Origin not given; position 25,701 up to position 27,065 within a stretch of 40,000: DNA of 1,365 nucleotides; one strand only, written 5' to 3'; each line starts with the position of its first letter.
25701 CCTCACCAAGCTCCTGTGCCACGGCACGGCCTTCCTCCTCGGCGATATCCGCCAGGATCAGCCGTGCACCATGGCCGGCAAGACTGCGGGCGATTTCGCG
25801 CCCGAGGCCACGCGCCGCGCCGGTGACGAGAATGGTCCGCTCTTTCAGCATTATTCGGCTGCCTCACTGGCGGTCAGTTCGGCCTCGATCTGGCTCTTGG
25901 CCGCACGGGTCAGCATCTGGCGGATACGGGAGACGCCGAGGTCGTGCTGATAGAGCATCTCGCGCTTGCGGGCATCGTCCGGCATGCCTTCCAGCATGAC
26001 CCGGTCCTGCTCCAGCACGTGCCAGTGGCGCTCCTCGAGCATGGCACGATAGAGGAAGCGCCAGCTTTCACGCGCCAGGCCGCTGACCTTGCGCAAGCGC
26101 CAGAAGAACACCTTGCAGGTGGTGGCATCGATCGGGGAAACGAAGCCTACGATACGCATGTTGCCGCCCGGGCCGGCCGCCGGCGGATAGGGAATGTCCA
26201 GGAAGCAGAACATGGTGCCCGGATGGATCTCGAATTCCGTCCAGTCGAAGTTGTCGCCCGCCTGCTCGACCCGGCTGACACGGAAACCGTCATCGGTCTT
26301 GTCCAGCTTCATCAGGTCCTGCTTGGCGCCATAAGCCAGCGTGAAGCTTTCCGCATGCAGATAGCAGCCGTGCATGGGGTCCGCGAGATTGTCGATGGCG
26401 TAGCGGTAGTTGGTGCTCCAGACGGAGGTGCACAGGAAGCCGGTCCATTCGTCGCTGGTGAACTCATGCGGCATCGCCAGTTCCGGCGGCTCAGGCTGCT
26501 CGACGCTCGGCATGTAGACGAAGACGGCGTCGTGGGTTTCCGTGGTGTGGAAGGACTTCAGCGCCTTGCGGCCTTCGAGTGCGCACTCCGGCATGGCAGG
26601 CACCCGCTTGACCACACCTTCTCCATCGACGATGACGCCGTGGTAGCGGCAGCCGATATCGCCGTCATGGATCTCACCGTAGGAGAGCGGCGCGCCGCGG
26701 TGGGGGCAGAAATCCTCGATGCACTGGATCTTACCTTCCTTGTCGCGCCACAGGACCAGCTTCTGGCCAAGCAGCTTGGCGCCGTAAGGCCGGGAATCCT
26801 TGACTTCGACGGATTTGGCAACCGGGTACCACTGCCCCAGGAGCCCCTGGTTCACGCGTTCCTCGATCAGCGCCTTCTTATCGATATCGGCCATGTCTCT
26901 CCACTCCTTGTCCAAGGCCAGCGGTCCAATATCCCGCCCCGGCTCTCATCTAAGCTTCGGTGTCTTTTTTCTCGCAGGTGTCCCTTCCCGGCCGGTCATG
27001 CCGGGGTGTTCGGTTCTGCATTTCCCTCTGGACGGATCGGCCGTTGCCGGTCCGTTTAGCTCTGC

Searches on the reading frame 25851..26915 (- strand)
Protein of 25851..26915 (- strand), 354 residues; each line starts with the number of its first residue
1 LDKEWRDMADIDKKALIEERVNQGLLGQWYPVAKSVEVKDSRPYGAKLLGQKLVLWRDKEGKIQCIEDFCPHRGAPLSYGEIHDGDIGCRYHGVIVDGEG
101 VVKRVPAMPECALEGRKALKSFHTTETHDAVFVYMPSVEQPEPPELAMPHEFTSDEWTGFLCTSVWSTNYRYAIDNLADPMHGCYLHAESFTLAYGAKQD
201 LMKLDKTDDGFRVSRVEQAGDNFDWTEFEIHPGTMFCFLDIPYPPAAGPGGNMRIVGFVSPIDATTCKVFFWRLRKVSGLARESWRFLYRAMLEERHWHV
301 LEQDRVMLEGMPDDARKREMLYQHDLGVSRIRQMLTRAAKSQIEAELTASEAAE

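Call 4: search_protein_families(library=pfam, proteins=[window:25851-26915:-])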
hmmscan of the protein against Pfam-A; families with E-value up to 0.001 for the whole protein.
window:25851-26915:- (354 aa): 2 families
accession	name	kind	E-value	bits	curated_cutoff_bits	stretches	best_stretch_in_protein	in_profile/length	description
PF00355.32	Rieske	-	2.3e-23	82.3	20.3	1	28-110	1-83/88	Rieske [2Fe-2S] domain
PF19112.6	VanA_C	-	2.2e-15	57.7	23.5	1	166-340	1-192/193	Vanillate O-demethylase oxygenase C-terminal domain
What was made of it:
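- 25851..26915 (-): Alpha-only Rieske non-haem iron oxygenase (Rieske plus VanA_C domains). Probable start is the ATG at 26894. Proposed terminal electron acceptor. Pfam (call 4).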

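Call 10: find_homologous_proteins(query=window:25851-26915:-)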
Query window:25851-26915:- (354 aa): 2531 proteins with E <= 0.001 among 4625 candidates; the best 120 are listed.
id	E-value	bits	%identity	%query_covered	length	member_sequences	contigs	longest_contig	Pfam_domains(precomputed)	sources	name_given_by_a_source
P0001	3.2e-236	801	97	98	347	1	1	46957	PF00355.33,PF19112.7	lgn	-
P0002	1.5e-234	796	96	98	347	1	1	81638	PF00355.33,PF19112.7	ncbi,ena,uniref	ncbi:aromatic ring-hydroxylating dioxygenase subunit alpha [uncultured Roseibium sp.]|uniref:aromati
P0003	2.0e-234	795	96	98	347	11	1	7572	PF00355.33,PF19112.7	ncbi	-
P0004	2.7e-207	706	85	97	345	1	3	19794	PF00355.33,PF19112.7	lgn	-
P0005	4.8e-206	702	85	97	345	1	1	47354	PF00355.33,PF19112.7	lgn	-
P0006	7.7e-206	701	84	97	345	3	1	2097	PF00355.33,PF19112.7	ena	-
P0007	1.3e-205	701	84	97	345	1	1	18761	PF00355.33,PF19112.7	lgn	-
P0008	1.5e-205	700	83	98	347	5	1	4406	PF00355.33,PF19112.7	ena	-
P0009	1.9e-205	700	83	98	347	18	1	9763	PF00355.33,PF19112.7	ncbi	-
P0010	4.6e-205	699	85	97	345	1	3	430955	PF00355.33,PF19112.7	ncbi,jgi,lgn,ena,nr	ncbi:MAG: aromatic ring-hydroxylating dioxygenase subunit alpha [Roseitalea sp.]|jgi:phenylpropionat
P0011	4.7e-205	699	82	95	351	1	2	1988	PF00355.33,PF19112.7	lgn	-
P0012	1.1e-204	697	83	98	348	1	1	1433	PF00355.33,PF19112.7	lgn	-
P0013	4.7e-204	695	83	98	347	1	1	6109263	PF00355.33,PF19112.7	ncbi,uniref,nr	ncbi:aromatic ring-hydroxylating oxygenase subunit alpha [Aquibium microcysteis]|uniref:aromatic rin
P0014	7.1e-204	695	83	98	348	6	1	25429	PF00355.33,PF19112.7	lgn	-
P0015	6.0e-203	692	82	98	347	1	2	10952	PF00355.33,PF19112.7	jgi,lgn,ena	-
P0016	8.9e-203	691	82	95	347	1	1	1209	PF00355.33,PF19112.7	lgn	-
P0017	9.9e-203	691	81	98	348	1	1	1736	PF00355.33,PF19112.7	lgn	-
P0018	2.0e-202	690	81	98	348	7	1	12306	PF00355.33,PF19112.7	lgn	-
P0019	5.5e-202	689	82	98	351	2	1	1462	PF00355.33,PF19112.7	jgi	jgi:phenylpropionate dioxygenase-like ring-hydroxylating dioxygenase large terminal subunit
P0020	6.5e-202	688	82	98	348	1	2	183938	PF00355.33,PF19112.7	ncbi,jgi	jgi:phenylpropionate dioxygenase-like ring-hydroxylating dioxygenase large terminal subunit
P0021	6.6e-202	688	81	96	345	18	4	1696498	PF00355.33,PF19112.7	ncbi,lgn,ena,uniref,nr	ncbi:Rieske 2Fe-2S domain-containing protein [Neoaquamicrobium sediminum]|uniref:Rieske 2Fe-2S domai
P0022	1.6e-201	687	82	95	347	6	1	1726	PF00355.33,PF19112.7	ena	-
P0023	2.2e-201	687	81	98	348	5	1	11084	PF00355.33,PF19112.7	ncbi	-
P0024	3.0e-201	686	80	98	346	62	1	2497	PF00355.33,PF19112.7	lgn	-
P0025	8.0e-201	685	80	98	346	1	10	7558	PF00355.33,PF19112.7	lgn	-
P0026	1.4e-200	684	80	98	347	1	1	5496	PF00355.33,PF19112.7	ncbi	-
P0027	2.0e-200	684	82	95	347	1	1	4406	PF00355.33,PF19112.7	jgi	jgi:phenylpropionate dioxygenase-like ring-hydroxylating dioxygenase large terminal subunit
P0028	2.2e-200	683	82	97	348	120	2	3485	PF00355.33,PF19112.7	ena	-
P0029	4.8e-200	682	81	97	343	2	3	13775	PF00355.33,PF19112.7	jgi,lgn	-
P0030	7.3e-200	682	79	98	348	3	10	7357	PF00355.33,PF19112.7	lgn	-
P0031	9.4e-200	681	83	95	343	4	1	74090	PF00355.33,PF19112.7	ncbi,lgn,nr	ncbi:MAG: aromatic ring-hydroxylating dioxygenase subunit alpha [Paracoccus sp. BP8]|nr:MAG: aromati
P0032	9.4e-200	681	82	98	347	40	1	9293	PF00355.33,PF19112.7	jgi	jgi:phenylpropionate dioxygenase-like ring-hydroxylating dioxygenase large terminal subunit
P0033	2.2e-199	680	81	98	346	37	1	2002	PF00355.33,PF19112.7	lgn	-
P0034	2.5e-199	680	78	98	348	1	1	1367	PF00355.33,PF19112.7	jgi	-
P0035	3.4e-199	679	82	98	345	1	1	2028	PF00355.33,PF19112.7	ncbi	-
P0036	3.5e-199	679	80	97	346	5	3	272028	PF00355.33,PF19112.7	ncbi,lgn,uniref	ncbi:MAG: Rieske 2Fe-2S domain-containing protein [Pelagibacterium sp.]|uniref:Rieske 2Fe-2S domain-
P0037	5.2e-199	679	79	98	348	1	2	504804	PF00355.33,PF19112.7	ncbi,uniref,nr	ncbi:aromatic ring-hydroxylating dioxygenase subunit alpha [Pseudosulfitobacter sp. DSM 107133]|unir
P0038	5.8e-199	679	81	98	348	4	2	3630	PF00355.33,PF19112.7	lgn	-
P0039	6.2e-199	679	80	98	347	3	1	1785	PF00355.33,PF19112.7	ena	-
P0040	6.7e-199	678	80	98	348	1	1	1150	PF00355.33,PF19112.7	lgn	-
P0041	7.5e-199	678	82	95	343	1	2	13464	PF00355.33,PF19112.7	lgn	-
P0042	9.4e-199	678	81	98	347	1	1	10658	PF00355.33,PF19112.7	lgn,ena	-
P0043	9.5e-199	678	79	97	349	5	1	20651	PF00355.33,PF19112.7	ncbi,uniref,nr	ncbi:(2Fe-2S)-binding protein [Ruegeria marisrubri]|uniref:(2Fe-2S)-binding protein n=1 Tax=Ruegeria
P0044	1.2e-198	678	81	98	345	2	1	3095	PF00355.33,PF19112.7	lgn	-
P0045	1.9e-198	677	79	98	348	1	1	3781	PF00355.33,PF19112.7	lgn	-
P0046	2.0e-198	677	79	98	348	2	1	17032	PF00355.33,PF19112.7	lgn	-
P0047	2.3e-198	677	80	98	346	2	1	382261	PF00355.33,PF19112.7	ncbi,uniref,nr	ncbi:Rieske 2Fe-2S domain-containing protein [Pararhodobacter oceanensis]|uniref:(2Fe-2S)-binding pr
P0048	2.3e-198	677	81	95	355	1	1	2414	PF00355.33,PF19112.7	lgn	-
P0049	2.6e-198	677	80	98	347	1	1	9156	PF00355.33,PF19112.7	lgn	-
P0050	3.5e-198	676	81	96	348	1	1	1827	PF00355.33,PF19112.7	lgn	-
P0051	4.9e-198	676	80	95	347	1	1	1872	PF00355.33,PF19112.7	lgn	-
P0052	6.4e-198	675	80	97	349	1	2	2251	PF00355.33,PF19112.7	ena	-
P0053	6.5e-198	675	78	98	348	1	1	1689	PF00355.33,PF19112.7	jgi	-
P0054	6.8e-198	675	79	98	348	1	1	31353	PF00355.33,PF19112.7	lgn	-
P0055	7.2e-198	675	79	98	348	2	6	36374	PF00355.33,PF19112.7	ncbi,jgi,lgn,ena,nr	ncbi:MAG: (2Fe-2S)-binding protein [Rhodobacteraceae bacterium]|nr:(2Fe-2S)-binding protein [Paracoc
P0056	7.3e-198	675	79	98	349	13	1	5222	PF00355.33,PF19112.7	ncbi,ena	-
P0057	8.9e-198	675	79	98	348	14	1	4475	PF00355.33,PF19112.7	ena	-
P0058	1.2e-197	674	80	95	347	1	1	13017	PF00355.33,PF19112.7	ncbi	-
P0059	1.4e-197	674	81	96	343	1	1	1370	PF00355.33,PF19112.7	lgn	-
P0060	1.6e-197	674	79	95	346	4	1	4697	PF00355.33,PF19112.7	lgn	-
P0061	1.8e-197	674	79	97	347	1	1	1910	PF00355.33,PF19112.7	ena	-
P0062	2.1e-197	674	79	98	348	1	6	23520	PF00355.33,PF19112.7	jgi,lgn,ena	-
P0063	2.5e-197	673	82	96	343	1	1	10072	PF00355.33,PF19112.7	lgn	-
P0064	4.0e-197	673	78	98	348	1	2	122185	PF00355.33,PF19112.7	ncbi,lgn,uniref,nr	ncbi:aromatic ring-hydroxylating dioxygenase subunit alpha [Marinovum sp.]|uniref:aromatic ring-hydr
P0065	4.1e-197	673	79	97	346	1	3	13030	PF00355.33,PF19112.7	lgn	-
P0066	5.8e-197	672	79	95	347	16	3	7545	PF00355.33,PF19112.7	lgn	-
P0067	1.7e-196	671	79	98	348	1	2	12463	PF00355.33,PF19112.7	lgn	-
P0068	1.8e-196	670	80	96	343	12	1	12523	PF00355.33,PF19112.7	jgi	jgi:phenylpropionate dioxygenase-like ring-hydroxylating dioxygenase large terminal subunit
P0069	2.2e-196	670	82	95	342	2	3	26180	PF00355.33,PF19112.7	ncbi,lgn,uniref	ncbi:Rieske 2Fe-2S domain-containing protein [Paracoccus sp. (in: a-proteobacteria)]|uniref:Rieske 2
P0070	5.9e-196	669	80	98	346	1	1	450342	PF00355.33,PF19112.7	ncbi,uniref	ncbi:Rieske 2Fe-2S domain-containing protein [Pararhodobacter oceanensis]|uniref:Rieske 2Fe-2S domai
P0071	9.5e-196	668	81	96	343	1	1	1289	PF00355.33,PF19112.7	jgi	-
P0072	1.5e-195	667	78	98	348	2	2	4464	PF00355.33,PF19112.7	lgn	-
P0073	2.3e-195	667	78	98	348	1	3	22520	PF00355.33,PF19112.7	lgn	-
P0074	3.4e-195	666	78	97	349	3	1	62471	PF00355.33,PF19112.7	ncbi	-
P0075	3.8e-195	666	78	98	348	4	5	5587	PF00355.33,PF19112.7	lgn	-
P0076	5.8e-195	666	79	97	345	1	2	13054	PF00355.33,PF19112.7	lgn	-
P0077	1.0e-194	665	79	95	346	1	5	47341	PF00355.33,PF19112.7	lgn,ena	-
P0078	1.2e-194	664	78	98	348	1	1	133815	PF00355.33,PF19112.7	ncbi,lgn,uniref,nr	ncbi:aromatic ring-hydroxylating oxygenase subunit alpha [Sinisalibacter aestuarii]|uniref:3-phenylp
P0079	3.5e-194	663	79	95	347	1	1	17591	PF00355.33,PF19112.7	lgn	-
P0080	1.0e-193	661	79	96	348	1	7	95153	PF00355.33,PF19112.7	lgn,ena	-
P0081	1.4e-193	661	78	98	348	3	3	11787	PF00355.33,PF19112.7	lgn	-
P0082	2.3e-193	660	79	97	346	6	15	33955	PF00355.33,PF19112.7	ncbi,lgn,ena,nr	ncbi:MAG: aromatic ring-hydroxylating dioxygenase subunit alpha [Sedimentitalea sp.]|nr:aromatic rin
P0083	3.1e-193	660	78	98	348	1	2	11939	PF00355.33,PF19112.7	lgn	-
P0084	4.4e-193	659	79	98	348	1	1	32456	PF00355.33,PF19112.7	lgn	-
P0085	8.9e-193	658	78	95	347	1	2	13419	PF00355.33,PF19112.7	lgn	-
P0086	1.1e-192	658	77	98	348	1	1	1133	PF00355.33,PF19112.7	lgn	-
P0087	3.8e-192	656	80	94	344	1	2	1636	PF00355.33,PF19112.7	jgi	jgi:phenylpropionate dioxygenase-like ring-hydroxylating dioxygenase large terminal subunit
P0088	4.3e-192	656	78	98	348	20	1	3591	PF00355.33,PF19112.7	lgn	-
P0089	1.1e-191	655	78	95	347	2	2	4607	PF00355.33,PF19112.7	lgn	-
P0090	2.0e-191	654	77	94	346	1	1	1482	PF00355.33,PF19112.7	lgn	-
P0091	2.6e-191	654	80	94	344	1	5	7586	PF00355.33,PF19112.7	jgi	jgi:phenylpropionate dioxygenase-like ring-hydroxylating dioxygenase large terminal subunit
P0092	2.9e-191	653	77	95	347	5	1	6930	PF00355.33,PF19112.7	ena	-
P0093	8.7e-191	652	76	98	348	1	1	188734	PF00355.33,PF19112.7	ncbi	ncbi:Rieske 2Fe-2S domain-containing protein (plasmid) [Marinovum sp. KMM 9989]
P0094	1.1e-190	651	77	98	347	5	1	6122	PF00355.33,PF19112.7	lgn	-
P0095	1.4e-190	651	77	98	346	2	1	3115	PF00355.33,PF19112.7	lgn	-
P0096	2.0e-190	651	77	97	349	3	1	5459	PF00355.33,PF19112.7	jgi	jgi:phenylpropionate dioxygenase-like ring-hydroxylating dioxygenase large terminal subunit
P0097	2.7e-190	650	79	95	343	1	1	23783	PF00355.33,PF19112.7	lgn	-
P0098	4.9e-190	649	77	97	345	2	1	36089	PF00355.33,PF19112.7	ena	-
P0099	1.8e-189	647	76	96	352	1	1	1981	PF00355.33,PF19112.7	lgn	-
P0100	1.8e-189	647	76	97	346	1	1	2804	PF00355.33,PF19112.7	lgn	-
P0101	5.9e-189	646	77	95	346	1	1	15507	PF00355.33,PF19112.7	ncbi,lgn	-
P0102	9.5e-189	645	75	97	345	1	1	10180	PF00355.33,PF19112.7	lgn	-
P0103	1.1e-188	645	78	97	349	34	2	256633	PF00355.33,PF19112.7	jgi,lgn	-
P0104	1.3e-188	645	77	98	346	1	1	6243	PF00355.33,PF19112.7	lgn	-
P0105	2.8e-188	644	78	97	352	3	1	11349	PF00355.33,PF19112.7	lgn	-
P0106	1.9e-187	641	77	96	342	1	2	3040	PF00355.33,PF19112.7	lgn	-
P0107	1.6e-186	638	76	96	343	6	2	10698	PF00355.33,PF19112.7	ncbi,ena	-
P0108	8.1e-185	632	74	97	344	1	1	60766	PF00355.33,PF19112.7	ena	-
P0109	1.5e-184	631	76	96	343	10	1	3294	PF00355.33,PF19112.7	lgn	-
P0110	1.6e-184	631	75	98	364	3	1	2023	PF00355.33,PF19112.7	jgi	jgi:phenylpropionate dioxygenase-like ring-hydroxylating dioxygenase large terminal subunit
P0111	2.1e-184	631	74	97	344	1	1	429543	PF00355.33,PF19112.7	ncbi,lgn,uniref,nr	ncbi:aromatic ring-hydroxylating dioxygenase subunit alpha [Rhodobacter sp. NTK016B]|uniref:aromatic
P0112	3.6e-184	630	76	95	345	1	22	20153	PF00355.33,PF19112.7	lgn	-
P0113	4.1e-184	630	73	98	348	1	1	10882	PF00355.33,PF19112.7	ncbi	-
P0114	5.7e-184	629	74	97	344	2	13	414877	PF00355.33,PF19112.7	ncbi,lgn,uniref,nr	ncbi:aromatic ring-hydroxylating oxygenase subunit alpha [Pararhodobacter marinus]|uniref:(2Fe-2S)-b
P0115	1.0e-182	625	74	96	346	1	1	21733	PF00355.33,PF19112.7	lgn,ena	-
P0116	3.1e-182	624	74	96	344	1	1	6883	PF00355.33,PF19112.7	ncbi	ncbi:MAG: aromatic ring-hydroxylating dioxygenase subunit alpha [Pseudomonadota bacterium]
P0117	8.1e-182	622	74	96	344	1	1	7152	PF00355.33,PF19112.7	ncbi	ncbi:MAG: aromatic ring-hydroxylating dioxygenase subunit alpha [Pseudomonadota bacterium]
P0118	6.5e-181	619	74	97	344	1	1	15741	PF00355.33,PF19112.7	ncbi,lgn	ncbi:MAG: aromatic ring-hydroxylating dioxygenase subunit alpha [Pseudomonadota bacterium]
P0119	1.3e-180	618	74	96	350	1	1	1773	PF00355.33,PF19112.7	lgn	-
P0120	3.2e-180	617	74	94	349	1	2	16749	PF00355.33,PF19112.7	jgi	jgi:phenylpropionate dioxygenase-like ring-hydroxylating dioxygenase large terminal subunit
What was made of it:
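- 25851..26915 (-): Orthologues are 74-97% identical in many marine Alphaproteobacteria (call 10).
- Checked: Its likely true start is the ATG at 26894, because the homologues are 345-348 aa (call 10).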

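Call 13: find_related_loci(query=A1, collection=genome_contigs, flank=10000)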
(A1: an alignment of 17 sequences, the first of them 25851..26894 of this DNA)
Query A1 (347 aa) in genome_contigs; peptide patterns used: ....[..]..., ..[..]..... (x = any residue, [..] = any of these).
600 stretches matched a pattern (row limit reached: there are more); 591 encode a relative of the query (tblastn E <= 1e-3); the best 80 are kept; 80 distinct loci.
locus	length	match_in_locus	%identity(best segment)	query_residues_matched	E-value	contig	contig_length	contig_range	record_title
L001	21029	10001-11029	85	4-346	0e+0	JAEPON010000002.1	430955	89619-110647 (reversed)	MAG: Roseitalea sp. isolate HXMU1422-4 k141_22480_length_430955_cov_140.8937, whole genome shotgun sequence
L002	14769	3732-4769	83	1-346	0e+0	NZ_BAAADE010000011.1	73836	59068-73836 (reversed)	Paenochrobactrum glaciei strain JCM 15115 sequence11, whole genome shotgun sequence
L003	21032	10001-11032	83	4-347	0e+0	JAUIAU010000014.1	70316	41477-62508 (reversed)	MAG: Alphaproteobacteria bacterium isolate 5_bin.9 NODE_518_length_70316_cov_13.329938, whole genome shotgun sequence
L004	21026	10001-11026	81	1-342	0e+0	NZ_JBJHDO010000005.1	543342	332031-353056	Mesorhizobium sp. 1B3 5, whole genome shotgun sequence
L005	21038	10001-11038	82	1-346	0e+0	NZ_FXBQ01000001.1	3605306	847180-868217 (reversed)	Maritimibacter sp. HL-12, whole genome shotgun sequence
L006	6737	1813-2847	79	1-345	0e+0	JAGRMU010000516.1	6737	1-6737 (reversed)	MAG: Sedimentitalea sp. isolate HKST-UBA99 2010_230203, whole genome shotgun sequence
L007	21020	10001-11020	81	1-340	0e+0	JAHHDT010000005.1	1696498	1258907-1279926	MAG: Aquamicrobium sp. isolate LANL01G contig_44, whole genome shotgun sequence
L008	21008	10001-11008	80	1-336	0e+0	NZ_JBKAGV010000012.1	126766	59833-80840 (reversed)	MAG: Pikeienuella sp. isolate Ske_MAG7 Ske_MAG7_0012, whole genome shotgun sequence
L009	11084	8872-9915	81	1-347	0e+0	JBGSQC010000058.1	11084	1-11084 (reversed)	MAG: Zhengella sp. isolate JTS-AC32 k141_1987125, whole genome shotgun sequence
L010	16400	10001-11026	80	1-342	0e+0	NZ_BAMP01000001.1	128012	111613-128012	Nitratireductor aquibiodomus NL21 = JCM 21793, whole genome shotgun sequence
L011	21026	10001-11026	80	1-342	0e+0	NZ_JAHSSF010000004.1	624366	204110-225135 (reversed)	Nitratireductor rhodophyticola strain L1-7-SE L1-7-SE_4, whole genome shotgun sequence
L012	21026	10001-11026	81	1-342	0e+0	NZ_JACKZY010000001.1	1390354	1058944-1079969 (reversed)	Nitratireductor sp. B36 NODE_1_length_1390354_cov_158.328276, whole genome shotgun sequence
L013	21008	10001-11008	82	1-336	0e+0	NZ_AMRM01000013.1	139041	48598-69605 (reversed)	Nitratireductor pacificus pht-3B contig13, whole genome shotgun sequence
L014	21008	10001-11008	79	1-336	0e+0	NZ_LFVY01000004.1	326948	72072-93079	Nitratireductor soli strain ZZ-1 scaffold4, whole genome shotgun sequence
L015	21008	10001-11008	80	1-336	0e+0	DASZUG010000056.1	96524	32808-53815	MAG TPA_asm: Rhizobiaceae bacterium isolate SMAG_U6098 k141_148455, whole genome shotgun sequence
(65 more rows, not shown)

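Call 19: search_solved_structures(query=window:25851-26894:-, max_evalue=0.001)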
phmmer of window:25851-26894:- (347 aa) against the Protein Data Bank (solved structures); distinct sequences matched with E-value up to 0.001: 23.
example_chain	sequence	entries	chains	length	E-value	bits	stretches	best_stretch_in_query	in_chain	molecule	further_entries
4qdf_B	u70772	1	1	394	3.3e-20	75.6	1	22-183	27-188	3-ketosteroid 9alpha-hydroxylase oxygenase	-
6wnc_A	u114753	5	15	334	1.7e-19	73.3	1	18-190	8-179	SxtDIOX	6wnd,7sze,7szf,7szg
6wn3_A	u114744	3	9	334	3.1e-19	72.5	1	18-233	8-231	SxtT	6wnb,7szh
9ina_A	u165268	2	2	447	3.4e-19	72.3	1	17-182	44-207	Rieske (2Fe-2S) domain protein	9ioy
4nb8_A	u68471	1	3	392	3.6e-19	72.2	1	17-185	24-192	Terminal oxygenase component of carbazole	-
4nbg_A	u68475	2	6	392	3.8e-19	72.2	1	17-185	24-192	Terminal oxygenase component of carbazole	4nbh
4nbf_A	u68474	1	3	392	3.8e-19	72.2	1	17-185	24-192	Terminal oxygenase component of carbazole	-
1ww9_A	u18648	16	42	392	3.8e-19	72.2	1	17-185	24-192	terminal oxygenase component of carbazole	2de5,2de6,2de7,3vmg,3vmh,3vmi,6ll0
4nbc_A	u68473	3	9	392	3.8e-19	72.2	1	17-185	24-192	Terminal oxygenase component of carbazole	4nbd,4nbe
4nb9_A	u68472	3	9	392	3.8e-19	72.1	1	17-185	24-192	Terminal oxygenase component of carbazole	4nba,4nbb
7fhr_A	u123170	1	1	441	4.1e-18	68.8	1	21-181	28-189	Putative Phthalate 4,5-dioxygenase, subunit alpha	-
7fjl_A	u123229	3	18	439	2.2e-16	63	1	20-192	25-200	Rieske (2Fe-2S) domain protein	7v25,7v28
2zyl_A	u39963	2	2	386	8.8e-16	61.1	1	22-181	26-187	POSSIBLE OXIDOREDUCTASE | 3-ketosteroid-9-alpha-monooxygenase oxygenase subunit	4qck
4qdc_A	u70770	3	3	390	7.2e-15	58.1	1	22-181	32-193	3-ketosteroid 9alpha-hydroxylase oxygenase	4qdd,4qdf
3gb4_A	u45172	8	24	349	1.9e-13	53.4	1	21-182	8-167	DdmC | Dicamba O-demethylase, oxygenase component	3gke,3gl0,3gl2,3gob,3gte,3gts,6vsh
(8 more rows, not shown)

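Call 24: search_protein_families(library=ncbifam, proteins=[window:25851-26894:-], max_evalue=0.00001)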
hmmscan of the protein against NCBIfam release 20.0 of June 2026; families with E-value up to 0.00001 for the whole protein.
window:25851-26894:- (347 aa): 2 families
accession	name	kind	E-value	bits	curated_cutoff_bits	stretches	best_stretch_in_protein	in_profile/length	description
NF052579.1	BetMthstMoxSdmAMthl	equivalog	1.2e-12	47.4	600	1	21-175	17-174/351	4beta-methylsterol monooxygenase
NF041683.1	ant_diox_AndAb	equivalog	3.9e-07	30.2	150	1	21-90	1-69/100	anthranilate 1,2-dioxygenase ferredoxin subunit AndAb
